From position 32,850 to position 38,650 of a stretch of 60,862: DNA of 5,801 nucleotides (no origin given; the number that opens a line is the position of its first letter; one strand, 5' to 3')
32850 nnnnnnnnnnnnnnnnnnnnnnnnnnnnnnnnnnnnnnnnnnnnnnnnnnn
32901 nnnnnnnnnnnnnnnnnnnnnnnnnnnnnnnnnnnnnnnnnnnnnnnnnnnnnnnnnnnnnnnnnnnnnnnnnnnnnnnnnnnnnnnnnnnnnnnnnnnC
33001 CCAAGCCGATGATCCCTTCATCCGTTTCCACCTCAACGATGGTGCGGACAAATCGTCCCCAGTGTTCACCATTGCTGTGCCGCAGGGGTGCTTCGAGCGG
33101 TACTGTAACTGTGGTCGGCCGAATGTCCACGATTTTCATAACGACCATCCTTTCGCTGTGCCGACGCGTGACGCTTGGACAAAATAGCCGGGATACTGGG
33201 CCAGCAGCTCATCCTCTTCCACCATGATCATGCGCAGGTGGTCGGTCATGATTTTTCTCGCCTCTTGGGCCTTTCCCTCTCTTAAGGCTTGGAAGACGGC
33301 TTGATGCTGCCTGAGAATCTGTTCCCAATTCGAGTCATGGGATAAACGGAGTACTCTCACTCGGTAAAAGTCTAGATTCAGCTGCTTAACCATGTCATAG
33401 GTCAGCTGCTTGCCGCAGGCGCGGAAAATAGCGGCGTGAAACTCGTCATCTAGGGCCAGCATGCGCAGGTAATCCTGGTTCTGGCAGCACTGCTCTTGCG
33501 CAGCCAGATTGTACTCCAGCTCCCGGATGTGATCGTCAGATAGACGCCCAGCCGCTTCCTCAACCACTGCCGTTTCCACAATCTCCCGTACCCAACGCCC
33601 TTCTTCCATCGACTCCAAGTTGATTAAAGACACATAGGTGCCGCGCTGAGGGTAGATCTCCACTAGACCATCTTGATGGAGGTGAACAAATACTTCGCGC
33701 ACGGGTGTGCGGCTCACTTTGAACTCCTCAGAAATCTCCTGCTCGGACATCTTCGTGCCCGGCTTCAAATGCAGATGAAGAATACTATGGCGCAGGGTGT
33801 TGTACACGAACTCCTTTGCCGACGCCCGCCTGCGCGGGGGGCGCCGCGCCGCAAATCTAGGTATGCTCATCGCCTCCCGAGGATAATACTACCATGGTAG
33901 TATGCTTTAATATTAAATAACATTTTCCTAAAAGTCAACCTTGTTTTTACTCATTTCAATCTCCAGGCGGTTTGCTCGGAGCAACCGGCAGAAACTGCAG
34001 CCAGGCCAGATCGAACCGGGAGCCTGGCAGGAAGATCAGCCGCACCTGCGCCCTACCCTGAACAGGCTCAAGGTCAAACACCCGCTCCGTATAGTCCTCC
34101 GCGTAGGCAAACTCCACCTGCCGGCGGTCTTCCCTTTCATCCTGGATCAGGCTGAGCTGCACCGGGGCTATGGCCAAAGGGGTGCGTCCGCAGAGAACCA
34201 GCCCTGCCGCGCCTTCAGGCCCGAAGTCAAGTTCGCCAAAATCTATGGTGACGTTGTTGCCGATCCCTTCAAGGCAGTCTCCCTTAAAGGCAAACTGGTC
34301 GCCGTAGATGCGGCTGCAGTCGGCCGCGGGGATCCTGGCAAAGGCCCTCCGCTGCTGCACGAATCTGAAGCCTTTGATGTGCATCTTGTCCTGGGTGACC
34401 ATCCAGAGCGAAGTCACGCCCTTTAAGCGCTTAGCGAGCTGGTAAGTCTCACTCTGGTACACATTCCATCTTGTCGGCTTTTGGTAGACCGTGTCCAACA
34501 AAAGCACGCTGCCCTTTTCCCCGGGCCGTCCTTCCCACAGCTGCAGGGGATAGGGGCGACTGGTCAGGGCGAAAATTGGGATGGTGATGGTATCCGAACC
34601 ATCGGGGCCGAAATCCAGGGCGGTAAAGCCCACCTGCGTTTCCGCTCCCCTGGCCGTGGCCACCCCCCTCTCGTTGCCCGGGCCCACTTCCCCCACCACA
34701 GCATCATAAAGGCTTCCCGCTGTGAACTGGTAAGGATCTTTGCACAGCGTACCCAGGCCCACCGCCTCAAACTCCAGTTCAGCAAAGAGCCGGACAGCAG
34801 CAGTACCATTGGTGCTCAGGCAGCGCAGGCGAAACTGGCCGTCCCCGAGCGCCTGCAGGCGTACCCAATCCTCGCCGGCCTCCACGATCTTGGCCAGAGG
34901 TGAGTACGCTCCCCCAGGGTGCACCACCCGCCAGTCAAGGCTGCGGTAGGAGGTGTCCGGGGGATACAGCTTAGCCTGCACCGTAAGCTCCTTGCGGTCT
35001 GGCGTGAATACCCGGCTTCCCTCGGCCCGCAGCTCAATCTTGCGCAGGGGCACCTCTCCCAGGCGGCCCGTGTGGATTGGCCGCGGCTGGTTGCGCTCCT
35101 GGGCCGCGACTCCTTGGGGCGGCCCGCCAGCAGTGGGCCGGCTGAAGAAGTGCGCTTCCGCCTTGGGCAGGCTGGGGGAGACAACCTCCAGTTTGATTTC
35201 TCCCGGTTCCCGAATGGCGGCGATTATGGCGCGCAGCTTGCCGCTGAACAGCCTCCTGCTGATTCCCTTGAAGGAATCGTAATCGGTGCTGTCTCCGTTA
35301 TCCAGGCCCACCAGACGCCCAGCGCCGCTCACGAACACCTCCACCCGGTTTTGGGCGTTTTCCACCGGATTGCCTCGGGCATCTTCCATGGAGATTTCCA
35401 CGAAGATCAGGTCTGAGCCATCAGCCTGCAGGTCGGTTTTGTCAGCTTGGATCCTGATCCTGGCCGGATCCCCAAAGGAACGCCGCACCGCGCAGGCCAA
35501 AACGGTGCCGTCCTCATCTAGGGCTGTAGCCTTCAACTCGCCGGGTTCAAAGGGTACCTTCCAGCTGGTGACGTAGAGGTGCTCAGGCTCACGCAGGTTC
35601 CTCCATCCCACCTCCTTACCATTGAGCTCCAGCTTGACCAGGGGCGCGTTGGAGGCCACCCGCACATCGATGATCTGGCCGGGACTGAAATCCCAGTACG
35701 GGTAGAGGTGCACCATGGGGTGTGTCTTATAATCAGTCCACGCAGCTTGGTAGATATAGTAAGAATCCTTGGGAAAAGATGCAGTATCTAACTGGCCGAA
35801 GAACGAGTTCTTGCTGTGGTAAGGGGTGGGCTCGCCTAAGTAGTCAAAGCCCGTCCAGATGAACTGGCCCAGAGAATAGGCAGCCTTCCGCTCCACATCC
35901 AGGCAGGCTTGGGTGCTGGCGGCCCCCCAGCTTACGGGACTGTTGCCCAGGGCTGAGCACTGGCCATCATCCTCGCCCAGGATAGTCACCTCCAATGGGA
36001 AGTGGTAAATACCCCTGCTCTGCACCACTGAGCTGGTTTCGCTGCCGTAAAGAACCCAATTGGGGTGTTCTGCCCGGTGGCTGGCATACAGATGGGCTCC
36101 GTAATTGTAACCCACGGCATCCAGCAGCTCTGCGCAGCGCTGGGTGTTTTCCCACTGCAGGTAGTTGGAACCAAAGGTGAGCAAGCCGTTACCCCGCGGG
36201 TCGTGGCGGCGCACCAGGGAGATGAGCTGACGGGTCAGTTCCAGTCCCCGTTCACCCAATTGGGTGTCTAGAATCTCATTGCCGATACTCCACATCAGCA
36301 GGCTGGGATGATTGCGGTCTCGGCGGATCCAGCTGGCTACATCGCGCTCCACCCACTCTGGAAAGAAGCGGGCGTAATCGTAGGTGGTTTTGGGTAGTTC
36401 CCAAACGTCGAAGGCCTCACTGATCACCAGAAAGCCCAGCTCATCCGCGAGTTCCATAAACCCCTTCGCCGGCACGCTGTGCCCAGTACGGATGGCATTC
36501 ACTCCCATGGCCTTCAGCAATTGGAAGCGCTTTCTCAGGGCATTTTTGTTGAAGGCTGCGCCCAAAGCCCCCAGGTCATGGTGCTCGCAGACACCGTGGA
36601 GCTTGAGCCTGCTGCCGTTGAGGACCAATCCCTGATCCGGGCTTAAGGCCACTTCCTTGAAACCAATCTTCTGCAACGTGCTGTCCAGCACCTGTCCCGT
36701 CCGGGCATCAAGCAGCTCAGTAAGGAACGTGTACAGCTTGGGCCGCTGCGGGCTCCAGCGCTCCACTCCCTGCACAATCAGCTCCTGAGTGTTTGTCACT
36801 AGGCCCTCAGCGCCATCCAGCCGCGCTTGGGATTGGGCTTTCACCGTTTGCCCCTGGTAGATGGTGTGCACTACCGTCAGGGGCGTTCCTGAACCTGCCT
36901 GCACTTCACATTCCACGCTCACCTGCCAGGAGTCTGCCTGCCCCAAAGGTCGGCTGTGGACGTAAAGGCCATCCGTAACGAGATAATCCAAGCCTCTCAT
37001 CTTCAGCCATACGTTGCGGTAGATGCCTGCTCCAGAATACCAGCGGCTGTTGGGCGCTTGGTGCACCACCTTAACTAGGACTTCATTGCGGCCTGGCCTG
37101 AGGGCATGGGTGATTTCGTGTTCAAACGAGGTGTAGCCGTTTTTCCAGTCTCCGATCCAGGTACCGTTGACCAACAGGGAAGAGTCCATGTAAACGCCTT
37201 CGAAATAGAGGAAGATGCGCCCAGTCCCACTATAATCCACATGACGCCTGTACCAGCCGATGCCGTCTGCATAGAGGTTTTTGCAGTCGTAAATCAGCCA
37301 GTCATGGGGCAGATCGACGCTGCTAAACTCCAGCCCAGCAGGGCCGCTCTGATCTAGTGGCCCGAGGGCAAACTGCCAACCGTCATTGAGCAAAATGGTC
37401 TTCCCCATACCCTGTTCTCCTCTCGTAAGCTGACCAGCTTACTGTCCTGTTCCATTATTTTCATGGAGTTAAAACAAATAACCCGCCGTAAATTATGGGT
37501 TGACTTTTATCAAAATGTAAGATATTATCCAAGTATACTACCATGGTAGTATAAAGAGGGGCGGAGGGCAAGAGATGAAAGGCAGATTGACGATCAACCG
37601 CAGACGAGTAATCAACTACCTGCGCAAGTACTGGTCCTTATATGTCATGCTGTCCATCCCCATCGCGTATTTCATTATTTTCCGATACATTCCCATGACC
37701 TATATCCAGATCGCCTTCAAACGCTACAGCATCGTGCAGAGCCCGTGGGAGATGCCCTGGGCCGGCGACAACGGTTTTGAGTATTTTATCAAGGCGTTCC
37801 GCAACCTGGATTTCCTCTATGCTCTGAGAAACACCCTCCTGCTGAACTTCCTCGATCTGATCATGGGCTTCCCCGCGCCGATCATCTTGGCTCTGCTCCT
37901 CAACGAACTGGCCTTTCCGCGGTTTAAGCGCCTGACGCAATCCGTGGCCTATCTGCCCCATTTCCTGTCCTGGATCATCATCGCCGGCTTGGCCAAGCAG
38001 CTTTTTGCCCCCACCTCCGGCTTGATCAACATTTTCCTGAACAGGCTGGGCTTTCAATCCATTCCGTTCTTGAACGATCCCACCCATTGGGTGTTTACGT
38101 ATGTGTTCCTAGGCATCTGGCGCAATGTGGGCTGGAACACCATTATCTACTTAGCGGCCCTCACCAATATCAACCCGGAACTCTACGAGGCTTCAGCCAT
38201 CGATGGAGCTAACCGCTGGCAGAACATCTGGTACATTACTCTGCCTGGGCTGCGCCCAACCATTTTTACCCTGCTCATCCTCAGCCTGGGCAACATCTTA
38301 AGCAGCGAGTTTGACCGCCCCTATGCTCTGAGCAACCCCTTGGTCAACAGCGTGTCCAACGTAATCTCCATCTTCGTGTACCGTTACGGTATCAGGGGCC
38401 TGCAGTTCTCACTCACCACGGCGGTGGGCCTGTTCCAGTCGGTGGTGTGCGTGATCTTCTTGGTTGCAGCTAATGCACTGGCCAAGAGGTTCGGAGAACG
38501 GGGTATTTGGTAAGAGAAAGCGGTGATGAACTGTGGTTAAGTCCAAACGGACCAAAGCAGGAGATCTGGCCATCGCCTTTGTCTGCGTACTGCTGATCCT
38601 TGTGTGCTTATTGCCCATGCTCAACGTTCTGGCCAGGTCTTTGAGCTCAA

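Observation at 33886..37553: Duplicated 55-bp promoter-operator cassette in inverted orientation flanking the GH2 gene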

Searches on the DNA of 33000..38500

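Call 46: search_rna_families(source=window, start=33000, end=38500, threshold=evalue, max_evalue=1)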
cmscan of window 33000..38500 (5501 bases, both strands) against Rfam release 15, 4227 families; matches with E-value up to 1: 0.
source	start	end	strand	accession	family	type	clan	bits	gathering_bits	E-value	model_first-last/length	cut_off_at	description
